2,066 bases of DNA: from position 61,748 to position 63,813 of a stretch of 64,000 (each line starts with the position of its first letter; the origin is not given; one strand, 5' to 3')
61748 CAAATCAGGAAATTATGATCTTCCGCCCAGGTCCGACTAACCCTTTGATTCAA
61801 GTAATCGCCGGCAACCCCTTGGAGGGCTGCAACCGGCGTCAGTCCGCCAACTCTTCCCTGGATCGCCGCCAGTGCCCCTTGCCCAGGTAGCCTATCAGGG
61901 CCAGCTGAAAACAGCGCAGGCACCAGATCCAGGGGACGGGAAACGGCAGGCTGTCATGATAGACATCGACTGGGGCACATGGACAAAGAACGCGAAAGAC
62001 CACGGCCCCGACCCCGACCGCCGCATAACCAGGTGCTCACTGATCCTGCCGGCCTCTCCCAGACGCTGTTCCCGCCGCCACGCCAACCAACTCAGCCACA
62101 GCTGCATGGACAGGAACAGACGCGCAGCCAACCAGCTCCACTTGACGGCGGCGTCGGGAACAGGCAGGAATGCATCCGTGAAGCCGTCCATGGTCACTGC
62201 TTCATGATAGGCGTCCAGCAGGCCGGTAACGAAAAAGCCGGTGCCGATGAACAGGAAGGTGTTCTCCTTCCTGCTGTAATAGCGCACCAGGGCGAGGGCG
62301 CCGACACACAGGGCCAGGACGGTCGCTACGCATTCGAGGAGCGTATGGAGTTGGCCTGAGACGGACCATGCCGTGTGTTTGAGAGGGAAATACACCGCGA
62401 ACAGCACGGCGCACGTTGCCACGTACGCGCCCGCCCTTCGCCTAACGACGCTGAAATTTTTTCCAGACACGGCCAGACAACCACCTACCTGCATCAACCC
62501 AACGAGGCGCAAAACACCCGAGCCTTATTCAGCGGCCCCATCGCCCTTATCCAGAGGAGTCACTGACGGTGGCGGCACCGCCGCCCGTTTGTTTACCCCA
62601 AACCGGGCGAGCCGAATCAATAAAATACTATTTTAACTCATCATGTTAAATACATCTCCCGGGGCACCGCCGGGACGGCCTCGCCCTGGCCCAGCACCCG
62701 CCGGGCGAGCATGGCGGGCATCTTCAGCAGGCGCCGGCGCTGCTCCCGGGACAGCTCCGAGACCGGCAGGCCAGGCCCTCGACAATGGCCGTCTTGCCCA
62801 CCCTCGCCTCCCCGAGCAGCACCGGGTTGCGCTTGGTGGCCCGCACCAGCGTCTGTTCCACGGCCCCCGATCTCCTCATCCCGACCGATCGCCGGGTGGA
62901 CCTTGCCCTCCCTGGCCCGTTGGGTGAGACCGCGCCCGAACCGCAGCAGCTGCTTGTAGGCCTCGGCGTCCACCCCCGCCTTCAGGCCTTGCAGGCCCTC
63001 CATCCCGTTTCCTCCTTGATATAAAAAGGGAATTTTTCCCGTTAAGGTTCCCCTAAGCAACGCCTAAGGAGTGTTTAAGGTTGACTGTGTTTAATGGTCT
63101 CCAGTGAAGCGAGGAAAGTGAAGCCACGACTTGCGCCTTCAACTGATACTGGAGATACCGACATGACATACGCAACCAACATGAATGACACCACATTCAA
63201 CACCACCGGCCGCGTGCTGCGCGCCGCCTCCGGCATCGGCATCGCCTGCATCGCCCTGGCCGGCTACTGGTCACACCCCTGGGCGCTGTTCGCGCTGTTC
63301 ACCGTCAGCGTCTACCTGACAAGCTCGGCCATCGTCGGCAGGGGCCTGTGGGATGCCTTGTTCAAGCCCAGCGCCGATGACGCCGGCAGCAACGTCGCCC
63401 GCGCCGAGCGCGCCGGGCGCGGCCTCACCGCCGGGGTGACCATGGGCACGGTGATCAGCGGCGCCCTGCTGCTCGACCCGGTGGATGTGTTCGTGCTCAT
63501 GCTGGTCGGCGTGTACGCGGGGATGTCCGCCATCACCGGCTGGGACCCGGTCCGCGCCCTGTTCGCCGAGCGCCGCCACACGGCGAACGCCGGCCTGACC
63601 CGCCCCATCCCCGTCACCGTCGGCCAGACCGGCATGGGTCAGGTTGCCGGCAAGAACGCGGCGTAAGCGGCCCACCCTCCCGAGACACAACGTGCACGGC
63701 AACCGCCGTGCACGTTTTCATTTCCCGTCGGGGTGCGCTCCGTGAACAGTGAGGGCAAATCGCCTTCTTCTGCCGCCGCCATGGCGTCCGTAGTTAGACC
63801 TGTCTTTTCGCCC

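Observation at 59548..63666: Two paralogous DUF2892-like membrane proteins share a conserved ~38-nt upstream element and bracket an island of secreted/membrane hypotheticals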

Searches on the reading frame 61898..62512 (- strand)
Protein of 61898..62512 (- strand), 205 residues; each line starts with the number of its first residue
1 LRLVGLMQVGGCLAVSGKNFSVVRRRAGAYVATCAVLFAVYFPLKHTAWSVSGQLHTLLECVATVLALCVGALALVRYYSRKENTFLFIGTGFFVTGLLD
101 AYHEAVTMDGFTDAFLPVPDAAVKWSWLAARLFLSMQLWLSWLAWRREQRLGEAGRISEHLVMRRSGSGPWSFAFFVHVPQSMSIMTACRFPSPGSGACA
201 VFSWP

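Call 5: search_protein_families(library=pfam, proteins=[window:61898-62512:-], max_evalue=1)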
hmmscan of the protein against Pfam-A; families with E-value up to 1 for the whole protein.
window:61898-62512:- (205 aa): 2 families
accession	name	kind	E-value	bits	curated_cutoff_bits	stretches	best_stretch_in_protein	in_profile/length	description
PF17159.10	MASE3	-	1.9e-11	44.5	31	1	55-154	9-102/226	Membrane-associated sensor domain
PF09858.14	DUF2085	-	0.031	15.1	25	1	13-95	9-83/90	Predicted membrane protein (DUF2085)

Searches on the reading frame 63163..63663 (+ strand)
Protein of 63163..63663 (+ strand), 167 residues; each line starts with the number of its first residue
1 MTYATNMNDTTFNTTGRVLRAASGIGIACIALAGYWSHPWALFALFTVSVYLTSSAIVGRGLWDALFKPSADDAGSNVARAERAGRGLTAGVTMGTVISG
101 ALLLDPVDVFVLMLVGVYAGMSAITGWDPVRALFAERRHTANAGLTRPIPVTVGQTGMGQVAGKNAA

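Call 5: search_protein_families(library=pfam, proteins=[window:63163-63663:+], max_evalue=1)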
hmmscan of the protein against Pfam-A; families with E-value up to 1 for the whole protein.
window:63163-63663:+ (167 aa): 2 families
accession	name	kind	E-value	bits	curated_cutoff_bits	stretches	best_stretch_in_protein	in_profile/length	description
PF11127.14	YgaP-like_TM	-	2.4e-06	28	25.3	2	14-67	7-58/66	Inner membrane protein YgaP-like, transmembrane domain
PF14449.11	PT-TG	-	0.098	13.1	23.5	1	107-130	8-31/68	Pre-toxin TG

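Call 10: find_homologous_proteins(query=window:63163-63663:+)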
Query window:63163-63663:+ (167 aa): 8 proteins with E <= 0.001 among 1354 candidates.
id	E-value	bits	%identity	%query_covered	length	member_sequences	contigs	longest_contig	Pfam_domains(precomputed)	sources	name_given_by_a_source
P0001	1.6e-97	343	95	100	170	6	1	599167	PF11127.15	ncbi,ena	-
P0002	1.6e-90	320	90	100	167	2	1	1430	-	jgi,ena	-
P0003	4.3e-68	247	70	100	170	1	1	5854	-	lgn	-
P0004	3.9e-66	240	74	95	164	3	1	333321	-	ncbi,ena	-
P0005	1.4e-64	235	71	95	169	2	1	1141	PF11127.15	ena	-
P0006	2.2e-64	235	72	95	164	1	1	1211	-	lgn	-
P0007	4.4e-63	231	69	95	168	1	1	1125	-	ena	-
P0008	2.6e-61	225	68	95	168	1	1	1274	-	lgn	-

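Call 11: find_encoding_contigs(protein=P0001, flank=8000, max_places=3)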
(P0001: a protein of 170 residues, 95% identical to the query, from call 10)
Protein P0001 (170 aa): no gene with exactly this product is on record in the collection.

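Call 12: find_encoding_contigs(protein=P0004, flank=8000, max_places=3)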
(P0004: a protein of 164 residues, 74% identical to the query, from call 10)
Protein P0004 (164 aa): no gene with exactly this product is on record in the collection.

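Call 13: find_encoding_contigs(protein=P0003, flank=8000, max_places=3)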
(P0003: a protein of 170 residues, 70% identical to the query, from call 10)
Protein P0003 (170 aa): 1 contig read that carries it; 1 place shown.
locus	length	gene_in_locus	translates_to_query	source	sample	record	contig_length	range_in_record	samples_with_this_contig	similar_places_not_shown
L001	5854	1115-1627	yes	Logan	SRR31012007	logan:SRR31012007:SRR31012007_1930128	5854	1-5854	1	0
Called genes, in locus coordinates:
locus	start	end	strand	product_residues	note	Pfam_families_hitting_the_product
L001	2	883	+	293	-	?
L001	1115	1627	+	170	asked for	-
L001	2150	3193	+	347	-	PF00990:GGDEF, PF22335:Cas10-Cmr2_palm2 (faint)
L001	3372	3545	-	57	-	-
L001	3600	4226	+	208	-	PF06736:TMEM175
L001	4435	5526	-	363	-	PF13384:HTH_23, PF13518:HTH_28, PF13551:HTH_29, PF13565:HTH_32, PF13358:DDE_3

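Call 63: find_encoding_contigs(protein=P0007, flank=3000, max_places=2)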
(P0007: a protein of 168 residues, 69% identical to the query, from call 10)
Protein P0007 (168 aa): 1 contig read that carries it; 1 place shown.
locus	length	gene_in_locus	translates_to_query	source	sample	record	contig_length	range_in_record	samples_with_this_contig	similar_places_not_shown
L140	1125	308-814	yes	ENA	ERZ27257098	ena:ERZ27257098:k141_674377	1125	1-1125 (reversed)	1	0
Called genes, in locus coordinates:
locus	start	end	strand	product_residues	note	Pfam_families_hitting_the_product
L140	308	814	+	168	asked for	-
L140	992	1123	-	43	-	?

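Call 64: find_encoding_contigs(protein=P0005, flank=3000, max_places=2)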
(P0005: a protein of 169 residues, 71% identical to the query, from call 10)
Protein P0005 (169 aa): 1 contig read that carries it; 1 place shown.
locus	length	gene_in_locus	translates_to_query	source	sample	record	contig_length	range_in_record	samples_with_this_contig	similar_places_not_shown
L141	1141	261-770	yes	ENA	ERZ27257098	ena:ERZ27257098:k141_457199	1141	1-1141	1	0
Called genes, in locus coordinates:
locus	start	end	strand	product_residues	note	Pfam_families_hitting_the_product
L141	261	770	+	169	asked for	PF11127:YgaP-like_TM (faint)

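Call 65: find_encoding_contigs(protein=P0006, flank=3000, max_places=2)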
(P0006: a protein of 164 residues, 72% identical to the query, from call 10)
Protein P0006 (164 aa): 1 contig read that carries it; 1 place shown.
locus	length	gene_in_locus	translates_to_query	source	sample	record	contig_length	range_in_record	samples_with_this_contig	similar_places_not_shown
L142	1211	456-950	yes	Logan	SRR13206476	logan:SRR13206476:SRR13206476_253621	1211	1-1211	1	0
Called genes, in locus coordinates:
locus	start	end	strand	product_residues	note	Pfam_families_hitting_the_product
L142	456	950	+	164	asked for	-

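Call 74: search_protein_families(library=ncbifam, proteins=[window:63163-63663:+], max_evalue=0.001)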
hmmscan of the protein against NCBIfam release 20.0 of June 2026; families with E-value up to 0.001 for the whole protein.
window:63163-63663:+ (167 aa): 0 families

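Call 80: search_dna_similar(query=window:63163-63663:+, collection=plasmids, mode=protein, max_evalue=0.001, max_rows=15)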
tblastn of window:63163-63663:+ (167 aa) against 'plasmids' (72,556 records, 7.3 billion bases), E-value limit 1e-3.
No match.
